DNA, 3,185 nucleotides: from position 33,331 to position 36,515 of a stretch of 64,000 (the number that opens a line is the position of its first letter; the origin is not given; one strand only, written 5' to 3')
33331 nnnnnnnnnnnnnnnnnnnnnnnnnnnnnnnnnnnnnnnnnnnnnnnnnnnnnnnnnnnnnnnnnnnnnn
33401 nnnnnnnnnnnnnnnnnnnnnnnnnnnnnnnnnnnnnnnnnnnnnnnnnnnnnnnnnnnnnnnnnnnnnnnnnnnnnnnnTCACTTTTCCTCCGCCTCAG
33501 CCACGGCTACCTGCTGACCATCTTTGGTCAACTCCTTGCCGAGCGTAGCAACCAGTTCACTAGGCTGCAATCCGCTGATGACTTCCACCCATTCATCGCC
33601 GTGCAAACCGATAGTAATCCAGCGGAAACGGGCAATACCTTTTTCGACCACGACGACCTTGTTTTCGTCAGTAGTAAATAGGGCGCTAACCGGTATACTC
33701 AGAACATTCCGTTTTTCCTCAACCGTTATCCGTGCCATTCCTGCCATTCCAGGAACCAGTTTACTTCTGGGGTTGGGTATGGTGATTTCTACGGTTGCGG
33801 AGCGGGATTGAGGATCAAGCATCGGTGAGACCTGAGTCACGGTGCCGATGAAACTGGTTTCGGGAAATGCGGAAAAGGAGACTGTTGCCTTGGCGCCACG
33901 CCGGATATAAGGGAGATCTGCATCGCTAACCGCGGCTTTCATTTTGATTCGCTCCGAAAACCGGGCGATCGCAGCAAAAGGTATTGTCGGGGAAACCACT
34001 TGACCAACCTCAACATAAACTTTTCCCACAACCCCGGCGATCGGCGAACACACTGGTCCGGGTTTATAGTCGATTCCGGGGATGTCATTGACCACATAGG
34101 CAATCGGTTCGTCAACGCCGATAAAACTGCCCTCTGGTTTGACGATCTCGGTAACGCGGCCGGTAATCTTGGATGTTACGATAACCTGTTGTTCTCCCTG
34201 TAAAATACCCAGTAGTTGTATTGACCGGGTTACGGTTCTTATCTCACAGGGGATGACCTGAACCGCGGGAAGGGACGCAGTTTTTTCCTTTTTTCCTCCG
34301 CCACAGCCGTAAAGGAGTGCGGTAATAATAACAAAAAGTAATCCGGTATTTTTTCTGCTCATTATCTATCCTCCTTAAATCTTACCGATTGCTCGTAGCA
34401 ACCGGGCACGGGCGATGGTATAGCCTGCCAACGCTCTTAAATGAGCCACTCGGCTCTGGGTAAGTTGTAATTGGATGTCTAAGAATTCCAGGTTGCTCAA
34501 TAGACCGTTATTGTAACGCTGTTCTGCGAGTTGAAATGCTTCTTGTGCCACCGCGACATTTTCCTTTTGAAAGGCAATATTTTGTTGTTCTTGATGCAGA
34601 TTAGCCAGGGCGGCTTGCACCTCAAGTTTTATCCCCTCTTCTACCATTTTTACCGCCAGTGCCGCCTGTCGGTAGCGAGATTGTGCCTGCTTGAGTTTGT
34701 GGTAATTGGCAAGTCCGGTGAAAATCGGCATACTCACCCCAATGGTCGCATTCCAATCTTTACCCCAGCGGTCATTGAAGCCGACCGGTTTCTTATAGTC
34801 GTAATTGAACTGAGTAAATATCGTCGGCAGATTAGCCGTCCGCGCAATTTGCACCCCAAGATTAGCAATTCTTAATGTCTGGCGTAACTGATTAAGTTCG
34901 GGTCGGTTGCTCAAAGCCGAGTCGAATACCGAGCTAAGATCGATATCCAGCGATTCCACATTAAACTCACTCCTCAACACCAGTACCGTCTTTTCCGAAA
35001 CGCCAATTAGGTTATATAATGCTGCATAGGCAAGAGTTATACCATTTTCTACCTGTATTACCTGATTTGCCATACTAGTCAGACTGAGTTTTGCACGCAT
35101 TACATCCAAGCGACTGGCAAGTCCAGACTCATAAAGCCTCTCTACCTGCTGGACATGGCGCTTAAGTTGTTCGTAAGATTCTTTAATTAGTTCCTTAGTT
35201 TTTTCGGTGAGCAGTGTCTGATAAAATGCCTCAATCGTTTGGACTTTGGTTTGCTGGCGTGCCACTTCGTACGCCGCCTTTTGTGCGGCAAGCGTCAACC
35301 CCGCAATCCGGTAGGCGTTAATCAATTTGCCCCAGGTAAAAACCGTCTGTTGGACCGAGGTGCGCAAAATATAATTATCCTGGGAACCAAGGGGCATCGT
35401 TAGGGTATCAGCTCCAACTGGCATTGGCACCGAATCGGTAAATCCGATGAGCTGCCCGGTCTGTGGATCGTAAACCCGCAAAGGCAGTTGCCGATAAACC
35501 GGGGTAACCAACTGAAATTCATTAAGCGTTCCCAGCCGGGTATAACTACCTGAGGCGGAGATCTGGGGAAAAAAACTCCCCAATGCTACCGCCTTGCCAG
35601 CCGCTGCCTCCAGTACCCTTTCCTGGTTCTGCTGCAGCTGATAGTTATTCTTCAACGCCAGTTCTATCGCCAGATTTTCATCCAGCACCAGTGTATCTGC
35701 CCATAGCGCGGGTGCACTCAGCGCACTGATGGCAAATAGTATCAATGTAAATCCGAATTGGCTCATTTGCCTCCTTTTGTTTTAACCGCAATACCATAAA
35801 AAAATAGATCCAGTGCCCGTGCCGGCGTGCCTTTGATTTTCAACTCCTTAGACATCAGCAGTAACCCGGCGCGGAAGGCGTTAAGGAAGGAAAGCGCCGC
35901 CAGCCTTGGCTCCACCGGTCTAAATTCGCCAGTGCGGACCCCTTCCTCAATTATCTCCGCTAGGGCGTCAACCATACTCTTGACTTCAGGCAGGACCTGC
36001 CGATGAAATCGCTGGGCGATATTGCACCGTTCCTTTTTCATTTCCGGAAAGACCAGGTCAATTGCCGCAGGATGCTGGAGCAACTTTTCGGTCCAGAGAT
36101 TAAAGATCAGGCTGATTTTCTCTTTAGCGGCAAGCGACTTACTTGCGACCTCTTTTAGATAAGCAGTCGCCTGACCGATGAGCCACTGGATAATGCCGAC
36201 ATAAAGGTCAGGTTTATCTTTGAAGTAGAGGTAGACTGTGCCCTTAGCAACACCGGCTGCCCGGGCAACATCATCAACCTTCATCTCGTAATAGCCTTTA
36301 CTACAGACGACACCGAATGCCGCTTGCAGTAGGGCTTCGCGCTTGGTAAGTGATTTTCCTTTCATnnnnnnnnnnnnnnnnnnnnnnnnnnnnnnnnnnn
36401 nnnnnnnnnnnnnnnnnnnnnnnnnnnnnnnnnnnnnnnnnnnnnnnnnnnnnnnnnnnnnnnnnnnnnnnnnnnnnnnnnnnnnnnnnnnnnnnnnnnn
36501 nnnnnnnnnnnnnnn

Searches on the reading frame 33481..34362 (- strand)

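Call 11: search_protein_families(library=pfam, proteins=[window:33481-34362:-], max_evalue=0.001)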
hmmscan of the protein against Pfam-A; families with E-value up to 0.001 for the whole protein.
window:33481-34362:- (293 aa): 3 families
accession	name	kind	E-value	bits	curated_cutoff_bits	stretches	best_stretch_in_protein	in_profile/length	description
PF16576.10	HlyD_D23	-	2.1e-21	76.6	30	1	103-206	110-212/214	Barrel-sandwich domain of CusB or HlyD membrane-fusion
PF13437.12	HlyD_3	-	2.2e-17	64.2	22.2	1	105-205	3-106/106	HlyD family secretion protein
PF00364.28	Biotin_lipoyl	-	6.4e-05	23.1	22.1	0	59-89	42-72/73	Biotin-requiring enzyme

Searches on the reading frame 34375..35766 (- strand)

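Call 58: search_protein_families(library=pfam, proteins=[window:34375-35766:-], max_evalue=0.001)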
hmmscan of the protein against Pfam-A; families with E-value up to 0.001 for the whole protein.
window:34375-35766:- (463 aa): 1 family
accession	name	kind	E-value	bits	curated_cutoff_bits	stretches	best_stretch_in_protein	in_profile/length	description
PF02321.23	OEP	-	1.4e-65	221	22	2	279-461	3-187/187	Outer membrane efflux protein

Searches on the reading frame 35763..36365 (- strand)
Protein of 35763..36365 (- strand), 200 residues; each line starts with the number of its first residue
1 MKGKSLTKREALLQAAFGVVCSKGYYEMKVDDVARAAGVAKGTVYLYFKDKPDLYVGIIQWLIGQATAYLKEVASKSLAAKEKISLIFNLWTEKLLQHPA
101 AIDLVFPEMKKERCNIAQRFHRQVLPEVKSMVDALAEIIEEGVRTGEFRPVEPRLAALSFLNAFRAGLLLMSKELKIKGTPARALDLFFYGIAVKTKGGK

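Call 58: search_protein_families(library=pfam, proteins=[window:35763-36365:-], max_evalue=0.001)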
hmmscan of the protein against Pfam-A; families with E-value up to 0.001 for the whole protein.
window:35763-36365:- (200 aa): 5 families
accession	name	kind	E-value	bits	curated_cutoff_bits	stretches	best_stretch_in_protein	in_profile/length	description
PF00440.29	TetR_N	-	2.2e-11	43.8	24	1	12-55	1-44/47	Bacterial regulatory proteins, tetR family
PF17922.6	TetR_C_17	-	2.8e-05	24.8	26.1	1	129-176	46-93/100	Tetracyclin repressor-like, C-terminal domain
PF17935.6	TetR_C_27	-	3.1e-05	24.5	26.1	1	128-164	45-81/106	Tetracyclin repressor-like, C-terminal domain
PF17932.6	TetR_C_24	-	3.5e-05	24.5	26.4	1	80-163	4-83/114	Tetracyclin repressor-like, C-terminal domain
PF17938.6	TetR_C_29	-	0.00037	21.1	26.2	1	84-154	5-74/119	Tetracyclin repressor-like, C-terminal domain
